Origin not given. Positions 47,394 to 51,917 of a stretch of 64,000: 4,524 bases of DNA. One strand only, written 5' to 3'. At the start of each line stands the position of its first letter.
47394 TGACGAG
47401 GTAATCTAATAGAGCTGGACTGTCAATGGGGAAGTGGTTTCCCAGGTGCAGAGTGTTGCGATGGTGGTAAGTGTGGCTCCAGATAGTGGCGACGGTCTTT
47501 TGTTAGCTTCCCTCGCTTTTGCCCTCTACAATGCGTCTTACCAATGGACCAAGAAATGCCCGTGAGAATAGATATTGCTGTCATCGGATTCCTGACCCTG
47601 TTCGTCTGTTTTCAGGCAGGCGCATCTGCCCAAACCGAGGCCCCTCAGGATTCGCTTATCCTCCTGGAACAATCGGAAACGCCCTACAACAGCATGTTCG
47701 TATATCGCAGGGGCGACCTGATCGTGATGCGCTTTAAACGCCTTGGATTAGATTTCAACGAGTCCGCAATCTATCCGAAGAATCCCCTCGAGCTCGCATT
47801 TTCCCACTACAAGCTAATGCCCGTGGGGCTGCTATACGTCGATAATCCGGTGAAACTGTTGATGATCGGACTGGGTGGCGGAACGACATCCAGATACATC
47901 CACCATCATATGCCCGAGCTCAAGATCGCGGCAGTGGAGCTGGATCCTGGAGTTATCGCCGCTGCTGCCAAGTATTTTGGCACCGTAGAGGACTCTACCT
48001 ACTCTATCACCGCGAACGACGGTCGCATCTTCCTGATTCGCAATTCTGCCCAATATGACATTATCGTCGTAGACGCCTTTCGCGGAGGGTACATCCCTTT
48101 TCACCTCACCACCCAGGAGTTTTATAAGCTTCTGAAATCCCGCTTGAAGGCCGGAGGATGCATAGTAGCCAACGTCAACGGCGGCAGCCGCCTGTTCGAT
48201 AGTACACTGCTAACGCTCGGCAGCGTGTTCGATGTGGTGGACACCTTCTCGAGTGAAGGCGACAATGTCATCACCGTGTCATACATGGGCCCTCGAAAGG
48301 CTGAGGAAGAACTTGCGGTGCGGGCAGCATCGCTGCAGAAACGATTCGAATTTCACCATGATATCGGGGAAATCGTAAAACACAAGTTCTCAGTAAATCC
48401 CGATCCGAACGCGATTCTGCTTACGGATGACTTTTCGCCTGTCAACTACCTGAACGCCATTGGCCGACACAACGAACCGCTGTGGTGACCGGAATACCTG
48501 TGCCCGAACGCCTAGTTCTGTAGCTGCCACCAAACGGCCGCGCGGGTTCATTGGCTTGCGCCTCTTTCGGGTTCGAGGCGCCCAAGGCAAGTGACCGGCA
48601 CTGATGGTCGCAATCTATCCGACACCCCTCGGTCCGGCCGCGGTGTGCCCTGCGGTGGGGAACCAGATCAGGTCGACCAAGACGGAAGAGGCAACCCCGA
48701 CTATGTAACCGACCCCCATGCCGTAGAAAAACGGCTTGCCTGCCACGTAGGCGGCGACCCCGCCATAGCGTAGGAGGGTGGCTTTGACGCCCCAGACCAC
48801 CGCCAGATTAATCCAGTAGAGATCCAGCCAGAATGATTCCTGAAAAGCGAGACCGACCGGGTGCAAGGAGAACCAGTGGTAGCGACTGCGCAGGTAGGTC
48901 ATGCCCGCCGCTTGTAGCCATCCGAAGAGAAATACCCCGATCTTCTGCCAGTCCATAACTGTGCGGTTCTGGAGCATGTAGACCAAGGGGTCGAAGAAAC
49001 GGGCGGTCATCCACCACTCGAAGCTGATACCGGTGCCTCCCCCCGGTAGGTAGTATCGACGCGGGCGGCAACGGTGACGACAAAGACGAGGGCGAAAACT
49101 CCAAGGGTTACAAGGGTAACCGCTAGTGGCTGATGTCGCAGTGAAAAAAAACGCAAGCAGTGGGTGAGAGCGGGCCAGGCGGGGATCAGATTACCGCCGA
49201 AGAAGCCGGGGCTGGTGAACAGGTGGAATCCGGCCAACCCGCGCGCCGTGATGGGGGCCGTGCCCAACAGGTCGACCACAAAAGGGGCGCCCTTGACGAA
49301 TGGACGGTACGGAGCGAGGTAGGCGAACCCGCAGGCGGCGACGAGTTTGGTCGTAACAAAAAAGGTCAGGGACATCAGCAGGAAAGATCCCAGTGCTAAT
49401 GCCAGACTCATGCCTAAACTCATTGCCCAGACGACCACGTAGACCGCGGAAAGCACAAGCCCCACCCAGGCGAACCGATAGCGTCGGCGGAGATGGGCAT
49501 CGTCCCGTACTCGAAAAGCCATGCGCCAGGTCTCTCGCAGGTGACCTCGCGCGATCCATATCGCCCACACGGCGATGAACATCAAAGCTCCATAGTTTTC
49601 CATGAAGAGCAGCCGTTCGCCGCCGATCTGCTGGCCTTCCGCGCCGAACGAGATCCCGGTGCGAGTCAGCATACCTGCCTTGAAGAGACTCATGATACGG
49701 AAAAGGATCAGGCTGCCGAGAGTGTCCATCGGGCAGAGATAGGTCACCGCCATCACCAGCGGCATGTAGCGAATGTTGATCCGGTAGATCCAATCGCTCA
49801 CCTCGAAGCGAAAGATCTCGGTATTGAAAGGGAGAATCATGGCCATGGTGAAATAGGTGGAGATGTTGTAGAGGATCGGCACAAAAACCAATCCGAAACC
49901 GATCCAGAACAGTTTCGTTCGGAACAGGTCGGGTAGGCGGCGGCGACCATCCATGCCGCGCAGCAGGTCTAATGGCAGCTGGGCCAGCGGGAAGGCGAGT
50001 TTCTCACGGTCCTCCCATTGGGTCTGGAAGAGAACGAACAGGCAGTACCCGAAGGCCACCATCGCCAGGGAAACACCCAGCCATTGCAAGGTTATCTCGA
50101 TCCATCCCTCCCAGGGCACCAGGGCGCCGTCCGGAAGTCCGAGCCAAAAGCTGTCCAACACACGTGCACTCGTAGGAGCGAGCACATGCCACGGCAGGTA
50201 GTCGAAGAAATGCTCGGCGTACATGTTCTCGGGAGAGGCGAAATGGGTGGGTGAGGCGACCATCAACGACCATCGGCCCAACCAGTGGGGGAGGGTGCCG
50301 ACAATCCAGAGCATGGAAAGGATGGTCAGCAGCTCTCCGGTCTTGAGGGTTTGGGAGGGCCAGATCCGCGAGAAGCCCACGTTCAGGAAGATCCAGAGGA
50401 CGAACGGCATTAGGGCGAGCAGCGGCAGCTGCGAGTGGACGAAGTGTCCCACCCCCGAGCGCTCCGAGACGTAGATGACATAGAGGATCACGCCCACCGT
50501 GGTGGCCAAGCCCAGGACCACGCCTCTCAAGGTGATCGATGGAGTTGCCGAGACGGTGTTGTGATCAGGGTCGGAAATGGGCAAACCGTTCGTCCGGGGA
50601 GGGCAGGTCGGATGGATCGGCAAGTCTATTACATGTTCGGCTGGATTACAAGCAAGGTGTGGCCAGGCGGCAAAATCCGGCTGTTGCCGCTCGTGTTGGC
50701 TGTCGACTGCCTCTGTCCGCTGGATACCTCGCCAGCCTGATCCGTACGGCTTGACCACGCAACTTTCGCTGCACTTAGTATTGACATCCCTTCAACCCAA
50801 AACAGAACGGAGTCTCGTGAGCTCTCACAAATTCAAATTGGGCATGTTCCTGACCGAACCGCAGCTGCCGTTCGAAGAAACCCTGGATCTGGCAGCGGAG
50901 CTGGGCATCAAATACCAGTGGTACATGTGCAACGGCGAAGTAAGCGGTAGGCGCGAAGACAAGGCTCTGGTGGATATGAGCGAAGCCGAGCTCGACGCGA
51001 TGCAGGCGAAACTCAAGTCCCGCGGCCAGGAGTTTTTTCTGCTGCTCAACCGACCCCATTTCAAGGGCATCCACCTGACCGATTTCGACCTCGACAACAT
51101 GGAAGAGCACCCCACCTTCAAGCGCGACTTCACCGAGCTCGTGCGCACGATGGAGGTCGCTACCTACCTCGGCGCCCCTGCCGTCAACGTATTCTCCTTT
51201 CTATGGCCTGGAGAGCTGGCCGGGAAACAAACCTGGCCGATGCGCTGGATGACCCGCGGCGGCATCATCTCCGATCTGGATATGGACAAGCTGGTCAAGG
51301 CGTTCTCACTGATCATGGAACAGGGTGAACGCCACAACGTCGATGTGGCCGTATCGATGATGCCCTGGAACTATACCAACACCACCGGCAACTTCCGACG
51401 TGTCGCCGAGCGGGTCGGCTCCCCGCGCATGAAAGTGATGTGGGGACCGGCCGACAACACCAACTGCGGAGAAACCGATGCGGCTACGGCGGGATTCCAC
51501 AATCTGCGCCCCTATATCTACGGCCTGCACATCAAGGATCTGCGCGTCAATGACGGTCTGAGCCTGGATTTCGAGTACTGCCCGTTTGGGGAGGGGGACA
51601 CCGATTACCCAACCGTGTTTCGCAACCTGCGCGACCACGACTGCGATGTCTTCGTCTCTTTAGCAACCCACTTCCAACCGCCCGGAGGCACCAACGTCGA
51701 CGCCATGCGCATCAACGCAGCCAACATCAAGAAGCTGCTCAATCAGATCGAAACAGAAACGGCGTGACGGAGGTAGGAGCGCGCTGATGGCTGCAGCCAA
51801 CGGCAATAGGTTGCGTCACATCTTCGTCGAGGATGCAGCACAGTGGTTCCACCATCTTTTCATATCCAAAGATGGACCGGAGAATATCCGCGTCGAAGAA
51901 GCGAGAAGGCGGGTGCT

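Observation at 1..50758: Four paralogues of an unrecognised 580-656-aa polytopic membrane protein, each wired to PhyH oxygenases: candidate new import/oxidation system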

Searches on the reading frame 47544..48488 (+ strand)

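Call 12: search_protein_families(library=pfam, proteins=[window:47544-48488:+], max_evalue=0.001)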
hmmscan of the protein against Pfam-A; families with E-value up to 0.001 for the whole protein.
window:47544-48488:+ (314 aa): 2 families
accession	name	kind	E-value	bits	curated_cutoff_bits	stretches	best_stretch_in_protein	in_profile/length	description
PF01564.23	Spermine_synth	-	5.7e-12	46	22.9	1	88-209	5-130/186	Spermine/spermidine synthase domain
PF08242.18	Methyltransf_12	-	0.00063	20.9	30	0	107-205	2-96/98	Methyltransferase domain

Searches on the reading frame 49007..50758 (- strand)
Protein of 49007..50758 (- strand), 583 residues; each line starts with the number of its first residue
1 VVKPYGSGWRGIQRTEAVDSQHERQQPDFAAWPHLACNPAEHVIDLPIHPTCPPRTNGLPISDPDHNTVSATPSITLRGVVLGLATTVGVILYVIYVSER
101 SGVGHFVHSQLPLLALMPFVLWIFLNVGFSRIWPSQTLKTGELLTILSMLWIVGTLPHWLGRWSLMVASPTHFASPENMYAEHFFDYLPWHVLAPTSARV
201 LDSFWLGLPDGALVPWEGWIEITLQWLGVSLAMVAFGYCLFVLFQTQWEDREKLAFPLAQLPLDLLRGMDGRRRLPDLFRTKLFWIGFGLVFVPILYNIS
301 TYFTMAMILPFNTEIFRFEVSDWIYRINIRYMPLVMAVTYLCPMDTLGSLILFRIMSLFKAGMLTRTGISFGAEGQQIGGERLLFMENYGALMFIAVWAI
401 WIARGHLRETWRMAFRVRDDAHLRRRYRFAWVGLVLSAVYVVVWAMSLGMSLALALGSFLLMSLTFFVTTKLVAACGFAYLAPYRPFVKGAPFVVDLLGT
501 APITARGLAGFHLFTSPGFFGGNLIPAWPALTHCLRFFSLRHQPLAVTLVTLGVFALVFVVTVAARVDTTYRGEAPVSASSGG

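Call 7: search_protein_families(library=pfam, proteins=[window:49007-50758:-], max_evalue=0.1)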
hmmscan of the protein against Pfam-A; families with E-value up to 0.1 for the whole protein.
window:49007-50758:- (583 aa): 1 family
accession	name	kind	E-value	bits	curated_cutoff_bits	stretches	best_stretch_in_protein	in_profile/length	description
PF20581.3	DUF6785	-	6e-65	220.1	25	1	76-572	1-496/498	Family of unknown function (DUF6785)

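Call 8: search_protein_families(library=ncbifam, proteins=[window:49007-50758:-], max_evalue=0.1)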
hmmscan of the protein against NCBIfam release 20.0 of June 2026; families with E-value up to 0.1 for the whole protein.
window:49007-50758:- (583 aa): 0 families

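Call 52: find_homologous_proteins(query=window:49007-50560:-)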
Query window:49007-50560:- (517 aa): 105 proteins with E <= 0.001 among 8000 candidates.
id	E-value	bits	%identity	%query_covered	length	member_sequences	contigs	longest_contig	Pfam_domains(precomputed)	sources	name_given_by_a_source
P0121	0.0e+0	1127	98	98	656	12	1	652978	PF20580.4,PF20581.4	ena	-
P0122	4.7e-284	961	84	96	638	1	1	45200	PF20580.4,PF20581.4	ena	-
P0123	1.5e-252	857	73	99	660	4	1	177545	PF20580.4,PF20581.4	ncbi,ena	-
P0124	3.3e-252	856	73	99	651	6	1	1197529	PF20580.4,PF20581.4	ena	-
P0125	4.8e-246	836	73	97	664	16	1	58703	PF20580.4,PF20581.4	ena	-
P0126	9.0e-228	775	68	99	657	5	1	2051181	PF20580.4,PF20581.4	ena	-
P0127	1.9e-224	764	69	97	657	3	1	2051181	PF20580.4,PF20581.4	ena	-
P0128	6.9e-181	621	56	97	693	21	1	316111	PF20580.4,PF20581.4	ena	-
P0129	3.0e-180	618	55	98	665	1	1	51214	PF20580.4,PF20581.4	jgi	jgi:hypothetical protein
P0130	1.3e-179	616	55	97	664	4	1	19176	PF20580.4,PF20581.4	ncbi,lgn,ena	-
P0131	4.1e-172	592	54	97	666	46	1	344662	PF20580.4,PF20581.4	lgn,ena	-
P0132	5.8e-168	578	55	97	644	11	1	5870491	PF20580.4,PF20581.4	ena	-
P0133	6.0e-165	568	56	97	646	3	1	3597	PF20580.4,PF20581.4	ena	-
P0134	3.9e-164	565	52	98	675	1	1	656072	PF20580.4,PF20581.4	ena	-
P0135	5.2e-163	562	51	99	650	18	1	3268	PF20580.4,PF20581.4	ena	-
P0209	1.2e-88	316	39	90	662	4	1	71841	PF20580.4,PF20581.4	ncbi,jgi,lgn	ncbi:MAG: hypothetical protein ACI8V2_002634 [Candidatus Latescibacterota bacterium]|jgi:hypothetica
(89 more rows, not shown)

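Call 55: find_encoding_contigs(protein=P0121, flank=10000, max_places=2)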
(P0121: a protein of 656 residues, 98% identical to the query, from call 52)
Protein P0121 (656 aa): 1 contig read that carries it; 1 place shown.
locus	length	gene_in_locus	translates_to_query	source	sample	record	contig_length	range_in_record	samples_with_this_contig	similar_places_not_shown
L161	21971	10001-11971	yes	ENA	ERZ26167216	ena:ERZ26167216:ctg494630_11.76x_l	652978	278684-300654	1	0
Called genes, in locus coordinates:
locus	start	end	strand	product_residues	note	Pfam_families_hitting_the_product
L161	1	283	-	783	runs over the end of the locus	PF13620:CarboxypepD_reg, PF13715:CarbopepD_reg_2, PF07715:Plug, PF00593:TonB_dep_Rec_b-barrel, PF25183:OMP_b-brl_4 (faint)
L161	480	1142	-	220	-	PF00072:Response_reg, PF00512:HisKA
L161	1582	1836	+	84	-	-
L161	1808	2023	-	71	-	-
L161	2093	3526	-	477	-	-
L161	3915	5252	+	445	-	PF01548:DEDD_Tnp_IS110, PF02371:Transposase_20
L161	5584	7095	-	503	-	-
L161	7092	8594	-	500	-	-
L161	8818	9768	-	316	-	PF01261:AP_endonuc_2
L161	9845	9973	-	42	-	-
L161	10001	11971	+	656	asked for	PF20581:DUF6785, PF20580:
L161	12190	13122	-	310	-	PF01564:Spermine_synth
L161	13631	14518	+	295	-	PF05721:PhyH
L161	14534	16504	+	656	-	PF20581:DUF6785, PF20580:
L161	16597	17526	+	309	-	PF05721:PhyH (weak)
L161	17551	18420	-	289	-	PF05721:PhyH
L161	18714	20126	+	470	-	PF08811:DUF1800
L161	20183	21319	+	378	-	PF07394:DUF1501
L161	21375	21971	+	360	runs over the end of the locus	PF13449:Phytase-like (faint), PF06739:SBBP (faint), PF08450:SGL (weak), PF24684:Vgb_lyase (weak), PF01436:NHL (weak), PF17170:DUF5128 (weak), PF01436:NHL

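Call 64: find_encoding_contigs(protein=P0209, flank=8000, max_places=1)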
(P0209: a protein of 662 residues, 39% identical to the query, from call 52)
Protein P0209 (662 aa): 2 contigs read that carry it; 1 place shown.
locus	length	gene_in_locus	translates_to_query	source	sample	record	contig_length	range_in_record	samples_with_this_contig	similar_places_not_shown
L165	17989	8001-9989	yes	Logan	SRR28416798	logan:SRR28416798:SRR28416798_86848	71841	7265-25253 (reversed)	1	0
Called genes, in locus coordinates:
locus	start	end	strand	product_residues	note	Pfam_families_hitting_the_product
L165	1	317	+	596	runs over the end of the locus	PF00270:DEAD (weak), PF04851:ResIII, PF00271:Helicase_C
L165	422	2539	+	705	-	PF08124:Lyase_8_N, PF02278:Lyase_8, PF02884:Lyase_8_C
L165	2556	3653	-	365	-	PF07827:KNTase_C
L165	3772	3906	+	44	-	-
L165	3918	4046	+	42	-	-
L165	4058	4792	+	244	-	PF03737:RraA-like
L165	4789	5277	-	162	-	-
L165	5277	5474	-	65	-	-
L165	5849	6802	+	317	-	PF01261:AP_endonuc_2, PF03786:UxuA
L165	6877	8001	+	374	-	PF02746:MR_MLE_N, PF13378:MR_MLE_C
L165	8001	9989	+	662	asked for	PF20581:DUF6785, PF20580:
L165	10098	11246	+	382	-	PF09492:Pec_lyase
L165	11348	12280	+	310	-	PF00248:Aldo_ket_red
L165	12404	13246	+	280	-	PF05721:PhyH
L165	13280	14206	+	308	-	PF00291:PALP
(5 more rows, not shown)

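Call 79: predict_structure(alignment_id=A5)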
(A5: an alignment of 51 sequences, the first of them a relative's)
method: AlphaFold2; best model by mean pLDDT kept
length: 656 residues; sequences in the alignment: 51
mean_pLDDT: 89.2   pTM: 0.91
mean pLDDT of the five models: 89.2, 87.4, 87.3, 87.1, 86.9
residues with pLDDT >= 90: 467; 70-90: 137; 50-70: 30; < 50: 22
segments of 3 or more residues with pLDDT < 50: 1-11, 649-656
pLDDT, mean of each block of 10 residues (from residue 1): 36 83 97 88 57 77 96 93 97 92 91 90 94 93 93 92 96 98 96 92 94 90 97 91 73 72 80 89 94 94 90 90 91 97 96 88 89 98 98 98 96 93 82 93 96 94 84 94 94 97 95 83 72 93 95 97 94 94 89 95 95 95 95 85 63 40
secondary structure, 60 per line:
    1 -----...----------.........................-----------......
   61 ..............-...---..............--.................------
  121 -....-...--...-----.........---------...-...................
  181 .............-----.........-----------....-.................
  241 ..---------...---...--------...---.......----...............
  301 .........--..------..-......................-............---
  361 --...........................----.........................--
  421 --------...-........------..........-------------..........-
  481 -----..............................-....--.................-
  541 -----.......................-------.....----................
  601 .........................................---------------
elements in order: H19-43 H55-74 H82-95 H98-114 H122-125 H140-148 H162-193 H199-207 H219-222 H224-242 E258-260 E269-271 H275-281 H286-309 H323-344 H346-357 H363-389 H394-418 H433-440 H447-456 H470-479 H486-515 H517-520 H523-539 H546-568 H576-580 H585-641

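Call 81: fold_search(model_id=the predicted structure, library=pdb)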
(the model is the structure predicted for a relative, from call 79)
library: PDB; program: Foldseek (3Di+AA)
matches with E <= 10: 394; with E <= 0.001: 2
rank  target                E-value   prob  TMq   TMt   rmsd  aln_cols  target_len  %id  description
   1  7wst_A                4.4e-08  1.00  0.58  0.62   8.3       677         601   11  Cryo-EM structure of the barley Yellow stripe 1 transporter in complex with Fe(III)-DMA (released 2022-11-30)
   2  7wsr_A                5.7e-08  1.00  0.58  0.62   7.9       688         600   12  Cryo-EM structure of the barley Yellow stripe 1 transporter (released 2022-11-30)
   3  9a52_A                3.5e-02  0.11  0.08  0.11  24.2       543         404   11  Integrative model of YCSG-FABL by crosslinking MS and deep learning (released 2024-09-18)
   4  9hko_B                1.0e-01  0.12  0.10  0.12  27.9       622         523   12  Downregulated closed state of BetP in complex with betaine (released 2025-12-17)
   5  9bfj                  1.0e-01  0.11  0.10  0.12  24.3       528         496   12  Cryo-EM structure of human CHT1 in the choline bound state (released 2024-11-06)
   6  9x5u_A                1.1e-01  0.08  0.10  0.10  27.8       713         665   13  Arabidopsis thaliana URE transporter DUR3 - URE bound (released 2025-11-05)
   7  8pm6                  1.1e-01  0.06  0.09  0.07  33.8       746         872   12  Human bile salt export pump (BSEP) in complex with inhibitor GBM in nanodiscs (released 2023-11-22)
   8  9i5z_C                1.2e-01  0.09  0.09  0.11  26.2       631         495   11  Upregulated state of BetP in potassium (released 2026-02-18)
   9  9j7d_A                1.2e-01  0.09  0.11  0.12  29.3       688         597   10  Arabidopsis high-affinity urea transport DUR3 in the inward-facing open conformation, dimeric state (released 2025-05-07)
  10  9hko_A                1.4e-01  0.11  0.11  0.13  27.4       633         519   14  Downregulated closed state of BetP in complex with betaine (released 2025-12-17)
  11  8t69                  1.4e-01  0.13  0.10  0.14  24.8       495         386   12  Human VMAT2 in complex with tetrabenazine (released 2023-11-01)
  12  4ain_A                1.5e-01  0.08  0.10  0.11  25.9       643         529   13  Crystal structure of BetP with asymmetric protomers. (released 2012-06-06)
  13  8j74_A                1.8e-01  0.11  0.11  0.13  24.9       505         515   14  Human high-affinity choline transporter CHT1 in the HC-3-bound outward-facing open conformation, dimeric state (released 2024-04-03)
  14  8zw8_A                2.1e-01  0.08  0.10  0.12  26.2       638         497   12  Cryo-EM structure of trimethylamine transporter TmaT (released 2024-11-06)
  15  7p1k_A                2.9e-01  0.07  0.09  0.12  26.4       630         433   12  Cryo EM structure of bison NHA2 in nano disc structure (released 2022-01-26)
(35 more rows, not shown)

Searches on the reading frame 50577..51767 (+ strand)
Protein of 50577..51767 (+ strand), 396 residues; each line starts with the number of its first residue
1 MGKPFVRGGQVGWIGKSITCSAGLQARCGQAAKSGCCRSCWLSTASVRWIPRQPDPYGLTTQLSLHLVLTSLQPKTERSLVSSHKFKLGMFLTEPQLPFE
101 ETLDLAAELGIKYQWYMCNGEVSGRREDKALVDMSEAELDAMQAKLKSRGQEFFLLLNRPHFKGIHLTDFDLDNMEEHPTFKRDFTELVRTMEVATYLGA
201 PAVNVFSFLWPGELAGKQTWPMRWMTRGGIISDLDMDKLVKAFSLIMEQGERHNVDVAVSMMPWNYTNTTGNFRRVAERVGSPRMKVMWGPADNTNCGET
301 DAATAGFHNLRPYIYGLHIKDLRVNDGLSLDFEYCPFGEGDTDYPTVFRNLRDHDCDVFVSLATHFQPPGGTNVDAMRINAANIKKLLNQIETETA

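Call 12: search_protein_families(library=pfam, proteins=[window:50577-51767:+], max_evalue=0.001)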
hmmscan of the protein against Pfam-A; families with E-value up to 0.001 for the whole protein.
window:50577-51767:+ (396 aa): 1 family
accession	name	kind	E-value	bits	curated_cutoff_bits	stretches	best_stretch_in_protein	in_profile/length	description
PF01261.30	AP_endonuc_2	-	2.4e-20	73.7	31.1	1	104-366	2-231/249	Xylose isomerase-like TIM barrel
